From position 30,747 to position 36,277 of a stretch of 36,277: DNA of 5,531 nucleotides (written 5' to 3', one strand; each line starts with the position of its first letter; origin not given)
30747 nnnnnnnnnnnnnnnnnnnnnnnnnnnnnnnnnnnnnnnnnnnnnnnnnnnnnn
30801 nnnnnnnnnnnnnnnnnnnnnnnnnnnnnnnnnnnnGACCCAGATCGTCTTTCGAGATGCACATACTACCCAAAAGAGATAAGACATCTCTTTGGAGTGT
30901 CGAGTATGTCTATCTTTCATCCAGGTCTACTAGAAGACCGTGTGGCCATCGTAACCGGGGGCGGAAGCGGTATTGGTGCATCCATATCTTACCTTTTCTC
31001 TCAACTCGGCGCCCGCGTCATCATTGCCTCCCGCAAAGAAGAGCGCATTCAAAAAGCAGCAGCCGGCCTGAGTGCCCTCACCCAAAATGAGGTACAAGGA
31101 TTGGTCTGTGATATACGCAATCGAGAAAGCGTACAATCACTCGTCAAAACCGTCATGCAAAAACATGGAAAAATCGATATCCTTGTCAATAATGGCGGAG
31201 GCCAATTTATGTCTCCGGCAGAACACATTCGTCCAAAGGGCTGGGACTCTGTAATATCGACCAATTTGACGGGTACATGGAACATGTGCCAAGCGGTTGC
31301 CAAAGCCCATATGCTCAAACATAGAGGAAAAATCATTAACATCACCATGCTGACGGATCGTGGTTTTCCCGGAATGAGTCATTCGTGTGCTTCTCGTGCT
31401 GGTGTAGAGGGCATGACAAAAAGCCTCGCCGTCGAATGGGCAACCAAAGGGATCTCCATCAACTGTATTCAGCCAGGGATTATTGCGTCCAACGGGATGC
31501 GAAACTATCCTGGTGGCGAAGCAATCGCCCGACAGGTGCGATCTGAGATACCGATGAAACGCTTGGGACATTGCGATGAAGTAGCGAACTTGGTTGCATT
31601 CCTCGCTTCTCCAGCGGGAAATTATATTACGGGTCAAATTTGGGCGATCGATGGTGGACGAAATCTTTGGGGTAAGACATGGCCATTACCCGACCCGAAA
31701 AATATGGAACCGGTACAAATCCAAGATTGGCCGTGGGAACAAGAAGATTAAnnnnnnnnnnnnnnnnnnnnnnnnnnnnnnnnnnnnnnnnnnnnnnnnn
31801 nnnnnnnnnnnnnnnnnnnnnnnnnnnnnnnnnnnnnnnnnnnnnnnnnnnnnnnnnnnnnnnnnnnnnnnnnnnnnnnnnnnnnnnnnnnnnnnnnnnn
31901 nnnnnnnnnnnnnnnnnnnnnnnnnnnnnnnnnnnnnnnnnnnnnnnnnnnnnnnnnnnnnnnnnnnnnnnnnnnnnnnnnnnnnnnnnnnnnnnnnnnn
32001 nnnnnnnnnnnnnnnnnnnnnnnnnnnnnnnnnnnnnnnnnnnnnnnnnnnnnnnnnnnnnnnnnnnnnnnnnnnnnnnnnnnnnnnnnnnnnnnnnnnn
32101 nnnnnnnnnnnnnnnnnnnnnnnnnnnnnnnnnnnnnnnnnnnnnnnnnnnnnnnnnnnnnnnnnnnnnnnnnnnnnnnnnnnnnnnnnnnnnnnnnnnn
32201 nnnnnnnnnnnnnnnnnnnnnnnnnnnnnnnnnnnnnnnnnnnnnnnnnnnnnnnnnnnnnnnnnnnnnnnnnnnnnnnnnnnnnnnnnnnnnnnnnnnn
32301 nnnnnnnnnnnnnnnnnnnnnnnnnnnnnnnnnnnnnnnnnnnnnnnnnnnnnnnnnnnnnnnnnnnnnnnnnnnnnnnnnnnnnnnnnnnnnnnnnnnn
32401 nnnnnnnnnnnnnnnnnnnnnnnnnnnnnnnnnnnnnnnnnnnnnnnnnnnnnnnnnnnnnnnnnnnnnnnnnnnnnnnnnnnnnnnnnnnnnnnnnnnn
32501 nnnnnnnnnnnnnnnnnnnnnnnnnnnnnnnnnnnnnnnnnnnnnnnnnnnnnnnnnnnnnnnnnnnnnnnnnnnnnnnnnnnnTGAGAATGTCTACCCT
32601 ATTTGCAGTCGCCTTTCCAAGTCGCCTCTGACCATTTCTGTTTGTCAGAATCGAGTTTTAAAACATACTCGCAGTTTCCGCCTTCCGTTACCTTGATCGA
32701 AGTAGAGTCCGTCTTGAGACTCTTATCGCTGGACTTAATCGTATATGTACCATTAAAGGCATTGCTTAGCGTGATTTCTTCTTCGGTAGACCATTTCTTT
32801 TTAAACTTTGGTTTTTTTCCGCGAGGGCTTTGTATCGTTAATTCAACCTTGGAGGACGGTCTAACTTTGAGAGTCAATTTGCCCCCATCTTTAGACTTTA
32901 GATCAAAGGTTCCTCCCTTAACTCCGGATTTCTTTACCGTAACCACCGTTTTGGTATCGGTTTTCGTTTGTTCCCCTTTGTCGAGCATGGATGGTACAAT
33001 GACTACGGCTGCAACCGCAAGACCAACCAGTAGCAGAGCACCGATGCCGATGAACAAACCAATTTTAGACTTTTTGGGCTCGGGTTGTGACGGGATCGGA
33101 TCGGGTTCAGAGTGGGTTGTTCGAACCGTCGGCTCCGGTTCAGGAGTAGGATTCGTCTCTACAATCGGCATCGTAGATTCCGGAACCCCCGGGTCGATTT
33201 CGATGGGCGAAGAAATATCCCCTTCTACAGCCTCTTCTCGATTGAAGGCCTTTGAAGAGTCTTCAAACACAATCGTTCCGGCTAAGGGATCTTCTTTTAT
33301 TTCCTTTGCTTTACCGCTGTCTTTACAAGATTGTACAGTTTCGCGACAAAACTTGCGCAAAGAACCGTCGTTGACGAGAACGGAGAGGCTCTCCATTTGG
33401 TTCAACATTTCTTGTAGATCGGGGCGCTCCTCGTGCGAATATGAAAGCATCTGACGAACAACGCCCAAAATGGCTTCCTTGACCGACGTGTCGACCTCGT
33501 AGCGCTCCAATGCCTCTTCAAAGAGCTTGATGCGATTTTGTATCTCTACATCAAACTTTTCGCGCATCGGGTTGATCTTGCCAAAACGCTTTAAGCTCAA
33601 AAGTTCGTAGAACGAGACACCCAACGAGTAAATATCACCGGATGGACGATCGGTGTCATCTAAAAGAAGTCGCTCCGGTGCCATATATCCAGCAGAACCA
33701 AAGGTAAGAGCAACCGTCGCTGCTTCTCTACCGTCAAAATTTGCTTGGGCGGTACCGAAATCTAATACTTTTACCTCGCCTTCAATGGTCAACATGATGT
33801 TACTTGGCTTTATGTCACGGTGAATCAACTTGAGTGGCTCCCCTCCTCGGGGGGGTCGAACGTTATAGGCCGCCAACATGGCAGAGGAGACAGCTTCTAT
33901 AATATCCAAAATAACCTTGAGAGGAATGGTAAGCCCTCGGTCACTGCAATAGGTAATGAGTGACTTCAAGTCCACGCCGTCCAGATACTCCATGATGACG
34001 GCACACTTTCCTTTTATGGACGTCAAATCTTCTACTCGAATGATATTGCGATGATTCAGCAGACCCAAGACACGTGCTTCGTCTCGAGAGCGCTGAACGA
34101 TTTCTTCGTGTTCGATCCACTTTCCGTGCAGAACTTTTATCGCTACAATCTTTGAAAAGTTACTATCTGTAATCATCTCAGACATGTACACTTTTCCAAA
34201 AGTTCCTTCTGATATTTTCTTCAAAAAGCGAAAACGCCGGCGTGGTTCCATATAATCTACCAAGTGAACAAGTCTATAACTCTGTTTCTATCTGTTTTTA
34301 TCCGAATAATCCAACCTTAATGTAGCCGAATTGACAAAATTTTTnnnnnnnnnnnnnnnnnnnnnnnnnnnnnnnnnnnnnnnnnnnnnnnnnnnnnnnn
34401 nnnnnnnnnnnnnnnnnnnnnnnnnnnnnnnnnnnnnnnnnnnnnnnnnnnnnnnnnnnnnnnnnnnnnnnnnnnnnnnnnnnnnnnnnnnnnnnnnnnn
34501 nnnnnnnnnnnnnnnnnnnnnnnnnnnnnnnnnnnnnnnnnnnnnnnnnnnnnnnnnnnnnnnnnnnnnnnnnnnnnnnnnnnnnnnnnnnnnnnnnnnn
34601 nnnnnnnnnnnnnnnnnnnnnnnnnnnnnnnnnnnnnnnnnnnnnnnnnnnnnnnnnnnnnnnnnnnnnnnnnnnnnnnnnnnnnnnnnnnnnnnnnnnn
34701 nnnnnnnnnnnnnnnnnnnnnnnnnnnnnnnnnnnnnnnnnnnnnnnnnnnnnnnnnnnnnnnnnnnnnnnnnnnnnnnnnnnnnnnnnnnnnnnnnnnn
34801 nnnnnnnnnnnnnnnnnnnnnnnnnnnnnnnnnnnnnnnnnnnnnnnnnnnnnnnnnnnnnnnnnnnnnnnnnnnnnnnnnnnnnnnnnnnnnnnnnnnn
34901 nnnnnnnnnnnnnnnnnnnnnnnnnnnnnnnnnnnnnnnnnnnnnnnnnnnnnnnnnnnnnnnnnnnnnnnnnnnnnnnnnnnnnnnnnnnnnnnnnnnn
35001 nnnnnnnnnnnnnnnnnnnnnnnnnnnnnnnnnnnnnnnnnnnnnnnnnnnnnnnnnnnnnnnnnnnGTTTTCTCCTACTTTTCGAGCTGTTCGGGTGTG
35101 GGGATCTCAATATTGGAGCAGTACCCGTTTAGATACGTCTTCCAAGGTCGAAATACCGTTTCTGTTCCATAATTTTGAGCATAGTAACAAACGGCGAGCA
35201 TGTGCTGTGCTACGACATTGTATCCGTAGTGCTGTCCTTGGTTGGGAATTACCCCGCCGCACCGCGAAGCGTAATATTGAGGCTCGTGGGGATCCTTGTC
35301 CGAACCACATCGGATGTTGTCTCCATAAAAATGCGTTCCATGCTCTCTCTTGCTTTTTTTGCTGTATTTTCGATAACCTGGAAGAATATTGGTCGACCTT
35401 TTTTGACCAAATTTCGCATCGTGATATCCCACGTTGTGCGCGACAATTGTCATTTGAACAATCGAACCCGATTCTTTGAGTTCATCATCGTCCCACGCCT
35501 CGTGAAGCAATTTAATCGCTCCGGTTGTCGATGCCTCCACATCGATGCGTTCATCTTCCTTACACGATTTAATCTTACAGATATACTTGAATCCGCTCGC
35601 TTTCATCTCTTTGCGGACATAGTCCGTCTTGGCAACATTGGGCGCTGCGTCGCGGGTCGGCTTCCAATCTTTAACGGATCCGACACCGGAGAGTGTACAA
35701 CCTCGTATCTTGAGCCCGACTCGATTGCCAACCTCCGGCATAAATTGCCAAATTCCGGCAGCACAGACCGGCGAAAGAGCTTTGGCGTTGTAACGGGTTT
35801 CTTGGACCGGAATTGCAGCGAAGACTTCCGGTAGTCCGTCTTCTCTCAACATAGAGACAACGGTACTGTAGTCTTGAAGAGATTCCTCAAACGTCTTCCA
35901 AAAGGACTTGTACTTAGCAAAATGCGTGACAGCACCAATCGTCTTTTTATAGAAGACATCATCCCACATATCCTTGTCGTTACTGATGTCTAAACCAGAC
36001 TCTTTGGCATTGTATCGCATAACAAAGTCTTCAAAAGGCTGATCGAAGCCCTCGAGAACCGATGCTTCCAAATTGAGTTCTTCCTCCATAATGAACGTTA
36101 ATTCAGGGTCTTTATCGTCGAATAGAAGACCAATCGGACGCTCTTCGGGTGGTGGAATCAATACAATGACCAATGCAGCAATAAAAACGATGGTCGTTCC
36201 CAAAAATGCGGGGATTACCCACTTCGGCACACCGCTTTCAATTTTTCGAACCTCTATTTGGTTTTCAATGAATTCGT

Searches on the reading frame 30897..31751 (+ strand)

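Call 65: search_protein_families(library=pfam, proteins=[window:30897-31751:+], max_evalue=0.001)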
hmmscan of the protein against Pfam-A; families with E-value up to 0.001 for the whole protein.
window:30897-31751:+ (284 aa): 6 families
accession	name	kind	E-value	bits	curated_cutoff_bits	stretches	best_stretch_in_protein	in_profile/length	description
PF13561.12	adh_short_C2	-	3.2e-60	204.1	27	1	24-255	6-235/236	Enoyl-(Acyl carrier protein) reductase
PF00106.31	adh_short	-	7.3e-50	169.6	26.6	1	15-202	1-188/195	short chain dehydrogenase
PF08659.16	KR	-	1.5e-11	45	22.6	1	18-137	4-126/180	KR domain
PF23441.1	SDR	-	2.6e-06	27.4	27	1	16-209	9-207/258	SDR-like rossmann domain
PF01370.27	Epimerase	-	8.9e-05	22.5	20.9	1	18-139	2-107/240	NAD dependent epimerase/dehydratase family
PF02719.21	Polysacc_synt_2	-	0.00027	20.7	20.2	1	18-139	2-120/293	Polysaccharide biosynthesis protein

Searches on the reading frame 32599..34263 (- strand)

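Call 83: search_protein_families(library=pfam, proteins=[window:32599-34263:-], max_evalue=0.001)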
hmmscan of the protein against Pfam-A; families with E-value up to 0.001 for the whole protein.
window:32599-34263:- (554 aa): 3 families
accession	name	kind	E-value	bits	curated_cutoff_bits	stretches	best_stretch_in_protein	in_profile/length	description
PF00069.31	Pkinase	-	2.6e-38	132.3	31.7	1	12-289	2-260/263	Protein kinase domain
PF07714.23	PK_Tyr_Ser-Thr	-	5.2e-26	91.9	23.1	1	12-289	2-257/258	Protein tyrosine and serine/threonine kinase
PF01636.29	APH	-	3.6e-06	27.3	23.2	0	136-173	164-198/239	Phosphotransferase enzyme family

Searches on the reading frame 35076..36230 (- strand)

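Call 83: search_protein_families(library=pfam, proteins=[window:35076-36230:-], max_evalue=0.001)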
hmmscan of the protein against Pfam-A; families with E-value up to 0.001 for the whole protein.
window:35076-36230:- (384 aa): 1 family
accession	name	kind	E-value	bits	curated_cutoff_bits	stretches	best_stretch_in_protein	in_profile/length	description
PF01464.25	SLT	-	8.7e-09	35.4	21.3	1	131-176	11-56/117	Transglycosylase SLT domain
